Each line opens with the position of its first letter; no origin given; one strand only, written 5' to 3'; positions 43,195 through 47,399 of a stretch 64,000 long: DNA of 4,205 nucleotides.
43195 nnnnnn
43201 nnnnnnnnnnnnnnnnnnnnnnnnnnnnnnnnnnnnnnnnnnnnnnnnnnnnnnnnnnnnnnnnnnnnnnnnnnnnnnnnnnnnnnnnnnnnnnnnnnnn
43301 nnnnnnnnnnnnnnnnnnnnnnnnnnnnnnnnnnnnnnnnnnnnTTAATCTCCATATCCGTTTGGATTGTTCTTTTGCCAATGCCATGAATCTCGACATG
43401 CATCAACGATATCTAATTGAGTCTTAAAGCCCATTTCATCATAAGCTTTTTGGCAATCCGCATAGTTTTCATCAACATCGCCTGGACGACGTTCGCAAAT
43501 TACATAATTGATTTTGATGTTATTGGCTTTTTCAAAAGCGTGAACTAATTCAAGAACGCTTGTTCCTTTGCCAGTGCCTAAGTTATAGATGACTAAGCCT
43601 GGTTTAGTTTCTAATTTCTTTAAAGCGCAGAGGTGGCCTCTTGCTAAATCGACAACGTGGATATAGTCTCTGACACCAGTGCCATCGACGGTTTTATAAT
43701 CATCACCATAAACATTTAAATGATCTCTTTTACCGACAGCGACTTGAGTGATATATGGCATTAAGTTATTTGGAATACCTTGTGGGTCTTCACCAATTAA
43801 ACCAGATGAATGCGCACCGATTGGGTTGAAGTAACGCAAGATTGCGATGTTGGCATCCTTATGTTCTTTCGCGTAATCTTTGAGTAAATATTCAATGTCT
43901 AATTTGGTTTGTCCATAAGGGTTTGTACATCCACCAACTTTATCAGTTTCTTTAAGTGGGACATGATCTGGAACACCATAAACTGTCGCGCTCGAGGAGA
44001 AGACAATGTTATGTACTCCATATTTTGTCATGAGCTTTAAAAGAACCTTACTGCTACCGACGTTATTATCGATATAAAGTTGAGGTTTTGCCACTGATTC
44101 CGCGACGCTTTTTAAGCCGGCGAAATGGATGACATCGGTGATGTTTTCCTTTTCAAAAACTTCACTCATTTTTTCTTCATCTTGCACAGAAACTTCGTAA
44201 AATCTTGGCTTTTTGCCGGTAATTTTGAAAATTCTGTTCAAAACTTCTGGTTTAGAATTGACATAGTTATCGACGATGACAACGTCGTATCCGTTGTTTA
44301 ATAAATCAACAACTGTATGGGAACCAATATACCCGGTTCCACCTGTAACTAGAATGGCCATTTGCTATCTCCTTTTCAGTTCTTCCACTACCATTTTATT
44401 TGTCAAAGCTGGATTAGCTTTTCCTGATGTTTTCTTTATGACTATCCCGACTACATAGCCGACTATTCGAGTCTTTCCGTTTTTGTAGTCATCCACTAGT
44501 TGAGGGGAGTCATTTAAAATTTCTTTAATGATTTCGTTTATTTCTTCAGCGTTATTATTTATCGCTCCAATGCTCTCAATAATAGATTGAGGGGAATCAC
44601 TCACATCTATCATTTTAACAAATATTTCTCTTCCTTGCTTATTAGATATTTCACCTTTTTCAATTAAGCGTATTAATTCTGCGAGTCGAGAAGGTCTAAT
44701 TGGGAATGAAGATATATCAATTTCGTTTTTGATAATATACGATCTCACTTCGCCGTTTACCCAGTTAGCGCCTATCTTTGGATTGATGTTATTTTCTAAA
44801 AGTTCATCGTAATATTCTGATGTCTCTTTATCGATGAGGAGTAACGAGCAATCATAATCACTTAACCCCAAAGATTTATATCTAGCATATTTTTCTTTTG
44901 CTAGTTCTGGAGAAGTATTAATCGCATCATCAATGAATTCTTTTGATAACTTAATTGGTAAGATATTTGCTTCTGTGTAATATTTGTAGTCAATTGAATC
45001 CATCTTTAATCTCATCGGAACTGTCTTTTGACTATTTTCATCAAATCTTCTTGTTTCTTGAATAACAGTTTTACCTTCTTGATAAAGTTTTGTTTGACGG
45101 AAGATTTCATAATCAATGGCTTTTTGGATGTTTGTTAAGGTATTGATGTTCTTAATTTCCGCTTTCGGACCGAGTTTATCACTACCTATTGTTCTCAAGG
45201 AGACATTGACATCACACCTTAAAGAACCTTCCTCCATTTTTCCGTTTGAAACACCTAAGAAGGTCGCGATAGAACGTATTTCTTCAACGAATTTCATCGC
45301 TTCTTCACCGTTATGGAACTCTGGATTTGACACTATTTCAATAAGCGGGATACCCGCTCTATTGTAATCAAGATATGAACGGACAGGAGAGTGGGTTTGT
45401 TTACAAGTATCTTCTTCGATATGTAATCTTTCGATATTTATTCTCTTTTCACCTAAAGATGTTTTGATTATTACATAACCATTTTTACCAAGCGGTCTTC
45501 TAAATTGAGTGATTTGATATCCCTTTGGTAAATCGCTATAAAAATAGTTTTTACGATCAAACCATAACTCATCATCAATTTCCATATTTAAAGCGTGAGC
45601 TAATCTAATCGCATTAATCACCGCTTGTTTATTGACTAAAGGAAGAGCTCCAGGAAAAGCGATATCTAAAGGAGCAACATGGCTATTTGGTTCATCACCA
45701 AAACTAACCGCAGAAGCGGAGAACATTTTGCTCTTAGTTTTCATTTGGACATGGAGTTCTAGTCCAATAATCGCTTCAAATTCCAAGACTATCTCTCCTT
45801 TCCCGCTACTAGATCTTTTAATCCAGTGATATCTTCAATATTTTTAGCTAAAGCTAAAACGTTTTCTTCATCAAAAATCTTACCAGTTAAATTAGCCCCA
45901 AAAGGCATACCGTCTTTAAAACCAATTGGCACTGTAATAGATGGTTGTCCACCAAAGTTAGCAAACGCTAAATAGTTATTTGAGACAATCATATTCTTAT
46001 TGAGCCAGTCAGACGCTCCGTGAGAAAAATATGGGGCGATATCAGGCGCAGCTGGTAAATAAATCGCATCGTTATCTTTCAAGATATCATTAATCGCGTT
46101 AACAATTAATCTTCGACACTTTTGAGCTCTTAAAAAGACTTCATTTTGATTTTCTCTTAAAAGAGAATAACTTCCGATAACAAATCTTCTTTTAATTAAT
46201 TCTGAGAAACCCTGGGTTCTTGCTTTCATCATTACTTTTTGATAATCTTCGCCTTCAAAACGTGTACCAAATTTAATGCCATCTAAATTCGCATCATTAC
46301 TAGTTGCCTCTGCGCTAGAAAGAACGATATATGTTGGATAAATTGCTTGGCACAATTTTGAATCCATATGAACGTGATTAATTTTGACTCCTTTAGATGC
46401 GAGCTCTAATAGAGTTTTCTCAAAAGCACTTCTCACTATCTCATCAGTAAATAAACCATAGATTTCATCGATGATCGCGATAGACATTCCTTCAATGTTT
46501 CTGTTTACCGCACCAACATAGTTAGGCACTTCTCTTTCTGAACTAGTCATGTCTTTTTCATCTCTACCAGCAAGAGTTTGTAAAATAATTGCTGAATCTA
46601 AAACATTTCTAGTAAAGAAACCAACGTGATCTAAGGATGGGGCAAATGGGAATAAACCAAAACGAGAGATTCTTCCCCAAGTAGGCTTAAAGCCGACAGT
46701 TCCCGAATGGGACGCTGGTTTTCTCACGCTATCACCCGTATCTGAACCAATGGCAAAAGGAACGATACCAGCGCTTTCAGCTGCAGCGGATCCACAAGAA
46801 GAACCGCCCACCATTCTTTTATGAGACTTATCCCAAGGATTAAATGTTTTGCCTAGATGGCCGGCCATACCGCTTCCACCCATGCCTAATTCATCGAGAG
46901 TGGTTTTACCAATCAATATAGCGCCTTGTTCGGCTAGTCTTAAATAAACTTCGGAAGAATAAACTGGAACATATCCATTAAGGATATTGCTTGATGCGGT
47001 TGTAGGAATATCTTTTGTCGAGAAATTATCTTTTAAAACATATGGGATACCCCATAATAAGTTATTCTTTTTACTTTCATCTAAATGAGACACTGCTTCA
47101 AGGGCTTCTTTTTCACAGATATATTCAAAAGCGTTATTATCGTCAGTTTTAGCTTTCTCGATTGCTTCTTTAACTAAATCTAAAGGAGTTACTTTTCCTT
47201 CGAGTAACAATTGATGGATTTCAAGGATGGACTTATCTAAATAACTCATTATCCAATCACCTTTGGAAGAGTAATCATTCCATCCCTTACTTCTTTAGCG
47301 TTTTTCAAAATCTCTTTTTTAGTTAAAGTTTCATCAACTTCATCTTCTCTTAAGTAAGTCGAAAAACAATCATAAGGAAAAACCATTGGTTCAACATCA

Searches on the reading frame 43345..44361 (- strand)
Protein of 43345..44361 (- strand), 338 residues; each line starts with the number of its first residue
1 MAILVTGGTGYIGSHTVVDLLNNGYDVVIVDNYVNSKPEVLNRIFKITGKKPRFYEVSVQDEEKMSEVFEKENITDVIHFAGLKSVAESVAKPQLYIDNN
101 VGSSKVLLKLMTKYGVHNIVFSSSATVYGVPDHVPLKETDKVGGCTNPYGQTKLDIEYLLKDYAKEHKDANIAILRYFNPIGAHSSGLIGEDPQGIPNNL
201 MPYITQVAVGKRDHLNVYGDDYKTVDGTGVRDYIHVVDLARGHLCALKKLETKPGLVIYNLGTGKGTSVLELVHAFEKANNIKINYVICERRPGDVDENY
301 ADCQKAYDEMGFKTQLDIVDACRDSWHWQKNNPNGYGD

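Call 18: search_protein_families(library=pfam, proteins=[window:43345-44361:-], max_evalue=0.001)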
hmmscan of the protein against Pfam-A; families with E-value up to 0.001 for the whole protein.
window:43345-44361:- (338 aa): 9 families
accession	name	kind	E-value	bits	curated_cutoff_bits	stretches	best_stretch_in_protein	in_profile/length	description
PF01370.27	Epimerase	-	8.5e-53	179.7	20.9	1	3-262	1-240/240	NAD dependent epimerase/dehydratase family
PF16363.11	GDP_Man_Dehyd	-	7.9e-50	170.6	27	1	4-324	1-331/332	GDP-mannose 4,6 dehydratase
PF02719.21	Polysacc_synt_2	-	6.9e-16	58.7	20.2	1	3-185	1-176/293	Polysaccharide biosynthesis protein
PF01073.25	3Beta_HSD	-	1.5e-14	54.2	22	1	4-129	1-121/280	3-beta hydroxysteroid dehydrogenase/isomerase family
PF04321.23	RmlD_sub_bind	-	5e-10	39.4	27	1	1-167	1-143/287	RmlD substrate binding domain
PF07993.18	NAD_binding_4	-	3.5e-09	36.6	20.1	1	71-182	86-209/258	Male sterility protein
PF00106.31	adh_short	-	5.6e-06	26.4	26.6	1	2-71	2-70/195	short chain dehydrogenase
PF13460.12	NAD_binding_10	-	0.0001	22.6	27.2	1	7-137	1-112/184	NAD(P)H-binding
PF08659.16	KR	-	0.00071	20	22.6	0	3-131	3-144/180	KR domain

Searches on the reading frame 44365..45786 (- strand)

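Call 18: search_protein_families(library=pfam, proteins=[window:44365-45786:-], max_evalue=0.001)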
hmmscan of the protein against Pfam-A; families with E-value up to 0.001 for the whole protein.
window:44365-45786:- (473 aa): 2 families
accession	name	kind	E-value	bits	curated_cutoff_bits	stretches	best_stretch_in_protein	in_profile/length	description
PF02934.20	GatB_N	-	4.8e-109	364.3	23.4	1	6-285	2-276/277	GatB/GatE catalytic domain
PF02637.23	GatB_Yqey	-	3.5e-38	131.2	27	1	324-470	1-148/148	GatB domain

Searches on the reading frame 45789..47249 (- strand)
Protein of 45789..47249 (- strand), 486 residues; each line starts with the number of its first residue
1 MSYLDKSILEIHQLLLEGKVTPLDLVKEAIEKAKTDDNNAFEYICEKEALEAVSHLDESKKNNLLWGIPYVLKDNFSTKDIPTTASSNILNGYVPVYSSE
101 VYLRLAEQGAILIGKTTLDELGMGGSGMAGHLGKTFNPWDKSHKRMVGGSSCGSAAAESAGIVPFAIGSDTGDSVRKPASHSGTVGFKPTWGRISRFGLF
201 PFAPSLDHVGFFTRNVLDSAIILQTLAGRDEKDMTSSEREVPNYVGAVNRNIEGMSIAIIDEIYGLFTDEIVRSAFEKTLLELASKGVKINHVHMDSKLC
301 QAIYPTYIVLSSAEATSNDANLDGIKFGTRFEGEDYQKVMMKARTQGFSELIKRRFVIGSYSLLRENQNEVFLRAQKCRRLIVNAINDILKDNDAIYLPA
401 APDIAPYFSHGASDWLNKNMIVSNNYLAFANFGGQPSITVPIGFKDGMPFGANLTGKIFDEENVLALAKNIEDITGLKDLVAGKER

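Call 18: search_protein_families(library=pfam, proteins=[window:45789-47249:-], max_evalue=0.001)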
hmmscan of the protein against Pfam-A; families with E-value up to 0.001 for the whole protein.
window:45789-47249:- (486 aa): 1 family
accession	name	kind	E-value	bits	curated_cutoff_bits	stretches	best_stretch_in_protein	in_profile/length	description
PF01425.27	Amidase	-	2.6e-104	350.2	27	1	25-465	2-445/445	Amidase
